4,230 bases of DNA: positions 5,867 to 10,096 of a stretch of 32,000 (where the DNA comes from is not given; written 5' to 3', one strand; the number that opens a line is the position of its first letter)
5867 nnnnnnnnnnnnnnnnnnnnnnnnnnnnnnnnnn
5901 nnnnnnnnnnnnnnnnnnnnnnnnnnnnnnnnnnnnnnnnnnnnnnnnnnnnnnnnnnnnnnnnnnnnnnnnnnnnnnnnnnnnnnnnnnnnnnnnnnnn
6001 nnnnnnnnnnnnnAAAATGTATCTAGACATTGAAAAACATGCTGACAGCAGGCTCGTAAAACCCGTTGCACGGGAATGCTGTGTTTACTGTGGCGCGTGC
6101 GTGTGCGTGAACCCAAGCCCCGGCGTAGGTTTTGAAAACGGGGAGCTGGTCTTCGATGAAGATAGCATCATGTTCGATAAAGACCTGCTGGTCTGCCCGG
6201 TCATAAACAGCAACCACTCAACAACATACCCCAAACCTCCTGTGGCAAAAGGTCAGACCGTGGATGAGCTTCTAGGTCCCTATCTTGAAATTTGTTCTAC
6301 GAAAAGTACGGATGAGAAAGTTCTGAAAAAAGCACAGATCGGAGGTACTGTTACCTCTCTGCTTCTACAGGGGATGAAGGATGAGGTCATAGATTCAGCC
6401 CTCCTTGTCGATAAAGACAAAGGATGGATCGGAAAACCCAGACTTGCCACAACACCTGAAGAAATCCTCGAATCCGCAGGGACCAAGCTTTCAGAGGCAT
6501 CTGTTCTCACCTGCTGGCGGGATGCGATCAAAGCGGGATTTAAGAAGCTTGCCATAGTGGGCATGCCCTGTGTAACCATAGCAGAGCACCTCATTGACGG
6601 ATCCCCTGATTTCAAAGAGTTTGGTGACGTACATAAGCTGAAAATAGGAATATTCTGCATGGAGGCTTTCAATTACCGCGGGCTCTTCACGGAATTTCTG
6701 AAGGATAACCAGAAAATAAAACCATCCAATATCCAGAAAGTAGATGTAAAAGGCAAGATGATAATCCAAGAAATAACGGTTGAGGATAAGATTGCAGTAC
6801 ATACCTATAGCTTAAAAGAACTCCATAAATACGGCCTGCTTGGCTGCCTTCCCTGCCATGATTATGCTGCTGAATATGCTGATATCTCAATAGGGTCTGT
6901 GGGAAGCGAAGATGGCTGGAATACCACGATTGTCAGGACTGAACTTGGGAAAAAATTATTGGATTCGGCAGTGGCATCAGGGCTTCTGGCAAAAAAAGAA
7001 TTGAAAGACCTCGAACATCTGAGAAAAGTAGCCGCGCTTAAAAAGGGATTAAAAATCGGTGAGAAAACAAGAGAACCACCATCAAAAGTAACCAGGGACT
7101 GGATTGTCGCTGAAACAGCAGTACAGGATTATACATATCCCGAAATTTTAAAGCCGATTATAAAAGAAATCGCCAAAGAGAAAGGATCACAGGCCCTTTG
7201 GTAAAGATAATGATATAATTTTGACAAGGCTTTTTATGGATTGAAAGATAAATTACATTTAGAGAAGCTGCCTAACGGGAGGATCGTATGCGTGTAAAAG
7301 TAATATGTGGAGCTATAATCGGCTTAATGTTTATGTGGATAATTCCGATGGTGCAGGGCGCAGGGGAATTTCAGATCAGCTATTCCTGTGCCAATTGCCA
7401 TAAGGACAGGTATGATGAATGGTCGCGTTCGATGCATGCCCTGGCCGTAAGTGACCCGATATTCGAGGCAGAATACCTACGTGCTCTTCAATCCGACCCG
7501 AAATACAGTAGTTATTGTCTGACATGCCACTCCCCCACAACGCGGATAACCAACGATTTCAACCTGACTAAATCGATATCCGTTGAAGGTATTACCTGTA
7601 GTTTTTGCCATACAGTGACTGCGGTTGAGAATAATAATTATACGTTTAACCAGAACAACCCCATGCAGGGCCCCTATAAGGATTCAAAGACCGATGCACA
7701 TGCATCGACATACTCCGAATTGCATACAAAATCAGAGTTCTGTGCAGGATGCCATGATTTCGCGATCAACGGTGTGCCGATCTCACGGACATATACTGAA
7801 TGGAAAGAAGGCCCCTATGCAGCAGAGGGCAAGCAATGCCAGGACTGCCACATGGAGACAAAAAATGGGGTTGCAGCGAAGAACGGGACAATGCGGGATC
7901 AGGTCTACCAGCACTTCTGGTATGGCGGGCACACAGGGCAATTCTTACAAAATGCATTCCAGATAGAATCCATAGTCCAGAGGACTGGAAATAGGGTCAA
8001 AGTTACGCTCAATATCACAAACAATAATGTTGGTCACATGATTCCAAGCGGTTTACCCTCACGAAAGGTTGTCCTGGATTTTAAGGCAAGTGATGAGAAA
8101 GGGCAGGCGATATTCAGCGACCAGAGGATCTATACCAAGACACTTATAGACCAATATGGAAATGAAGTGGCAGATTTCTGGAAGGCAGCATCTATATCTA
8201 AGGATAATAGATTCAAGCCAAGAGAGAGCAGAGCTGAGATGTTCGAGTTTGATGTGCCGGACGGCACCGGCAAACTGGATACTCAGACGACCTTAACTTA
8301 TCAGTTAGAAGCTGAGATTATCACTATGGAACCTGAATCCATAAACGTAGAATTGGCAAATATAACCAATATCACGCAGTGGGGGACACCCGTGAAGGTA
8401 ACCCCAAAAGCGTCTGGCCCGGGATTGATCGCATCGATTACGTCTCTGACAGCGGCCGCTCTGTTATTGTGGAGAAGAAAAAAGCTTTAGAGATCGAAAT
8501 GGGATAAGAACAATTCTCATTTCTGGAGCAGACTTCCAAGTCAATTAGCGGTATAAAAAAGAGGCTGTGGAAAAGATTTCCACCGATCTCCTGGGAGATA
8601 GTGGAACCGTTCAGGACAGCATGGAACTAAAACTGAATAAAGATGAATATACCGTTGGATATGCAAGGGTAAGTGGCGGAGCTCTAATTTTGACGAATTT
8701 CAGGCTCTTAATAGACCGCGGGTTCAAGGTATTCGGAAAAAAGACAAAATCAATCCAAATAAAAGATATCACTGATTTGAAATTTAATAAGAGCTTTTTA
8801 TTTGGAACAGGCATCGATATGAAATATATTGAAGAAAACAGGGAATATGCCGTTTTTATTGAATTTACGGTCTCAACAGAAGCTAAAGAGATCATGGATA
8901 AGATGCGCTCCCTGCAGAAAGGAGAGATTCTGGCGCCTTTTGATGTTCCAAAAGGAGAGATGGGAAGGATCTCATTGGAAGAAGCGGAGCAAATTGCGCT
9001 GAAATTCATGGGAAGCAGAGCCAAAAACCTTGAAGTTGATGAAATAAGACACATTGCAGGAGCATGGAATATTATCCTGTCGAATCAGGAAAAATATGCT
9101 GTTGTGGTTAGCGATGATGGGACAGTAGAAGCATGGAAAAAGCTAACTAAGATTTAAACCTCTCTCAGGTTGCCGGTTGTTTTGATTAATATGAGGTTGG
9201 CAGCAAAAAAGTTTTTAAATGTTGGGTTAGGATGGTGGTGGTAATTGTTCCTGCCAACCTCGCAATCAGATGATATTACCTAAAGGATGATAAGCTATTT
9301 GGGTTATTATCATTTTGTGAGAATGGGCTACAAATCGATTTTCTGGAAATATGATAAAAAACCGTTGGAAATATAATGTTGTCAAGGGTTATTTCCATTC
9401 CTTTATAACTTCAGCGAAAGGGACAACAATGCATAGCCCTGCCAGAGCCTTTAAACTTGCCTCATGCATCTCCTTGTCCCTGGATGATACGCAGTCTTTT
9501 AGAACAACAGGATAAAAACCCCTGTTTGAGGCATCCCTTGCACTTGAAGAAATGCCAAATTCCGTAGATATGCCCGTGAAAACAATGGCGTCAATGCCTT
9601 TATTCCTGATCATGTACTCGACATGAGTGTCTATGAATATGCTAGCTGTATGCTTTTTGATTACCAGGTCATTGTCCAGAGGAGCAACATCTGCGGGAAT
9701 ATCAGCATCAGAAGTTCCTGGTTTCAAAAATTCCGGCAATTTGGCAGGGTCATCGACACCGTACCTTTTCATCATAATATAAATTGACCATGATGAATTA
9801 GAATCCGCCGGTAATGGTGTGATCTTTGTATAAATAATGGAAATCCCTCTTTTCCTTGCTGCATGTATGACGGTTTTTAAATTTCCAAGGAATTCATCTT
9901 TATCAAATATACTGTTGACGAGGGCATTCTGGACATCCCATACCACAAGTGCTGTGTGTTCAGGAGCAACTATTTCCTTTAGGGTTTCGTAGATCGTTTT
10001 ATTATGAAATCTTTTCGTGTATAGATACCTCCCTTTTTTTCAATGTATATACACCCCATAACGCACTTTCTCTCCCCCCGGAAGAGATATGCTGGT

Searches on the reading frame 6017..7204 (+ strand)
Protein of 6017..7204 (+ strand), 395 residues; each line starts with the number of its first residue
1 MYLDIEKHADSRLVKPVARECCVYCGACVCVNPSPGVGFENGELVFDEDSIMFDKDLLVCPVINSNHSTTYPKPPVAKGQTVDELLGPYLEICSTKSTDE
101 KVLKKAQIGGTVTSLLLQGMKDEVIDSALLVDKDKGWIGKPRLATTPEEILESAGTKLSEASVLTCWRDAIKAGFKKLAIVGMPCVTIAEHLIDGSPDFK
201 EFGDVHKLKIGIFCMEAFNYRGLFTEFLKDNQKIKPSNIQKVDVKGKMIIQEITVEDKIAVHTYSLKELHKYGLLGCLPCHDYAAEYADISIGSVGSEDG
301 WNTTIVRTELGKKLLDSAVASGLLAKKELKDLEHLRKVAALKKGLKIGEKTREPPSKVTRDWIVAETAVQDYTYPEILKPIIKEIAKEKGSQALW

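Call 8: search_protein_families(library=pfam, proteins=[window:6017-7204:+], max_evalue=0.01)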
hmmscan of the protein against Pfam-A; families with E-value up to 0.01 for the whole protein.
window:6017-7204:+ (395 aa): 2 families
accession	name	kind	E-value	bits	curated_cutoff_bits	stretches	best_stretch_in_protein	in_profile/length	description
PF04432.18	FrhB_FdhB_C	-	5e-34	117.8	23.3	1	176-330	2-148/150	Coenzyme F420 hydrogenase/dehydrogenase, beta subunit C terminus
PF04422.18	FrhB_FdhB_N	-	4.6e-16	59.2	22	1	94-159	3-69/78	Coenzyme F420 hydrogenase/dehydrogenase, beta subunit N-term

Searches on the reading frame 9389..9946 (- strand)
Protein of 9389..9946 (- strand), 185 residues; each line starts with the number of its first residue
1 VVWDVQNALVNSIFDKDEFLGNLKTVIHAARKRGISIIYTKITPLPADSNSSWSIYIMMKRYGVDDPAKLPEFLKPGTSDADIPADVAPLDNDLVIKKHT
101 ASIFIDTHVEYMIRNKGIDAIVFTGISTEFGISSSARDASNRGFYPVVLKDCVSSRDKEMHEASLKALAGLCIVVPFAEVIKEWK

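Call 8: search_protein_families(library=pfam, proteins=[window:9389-9946:-], max_evalue=0.01)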
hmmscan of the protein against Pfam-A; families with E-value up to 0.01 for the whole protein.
window:9389-9946:- (185 aa): 1 family
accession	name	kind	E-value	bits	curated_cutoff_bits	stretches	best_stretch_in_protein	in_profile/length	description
PF00857.26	Isochorismatase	-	1.9e-37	129.4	27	1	2-174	5-169/175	Isochorismatase domain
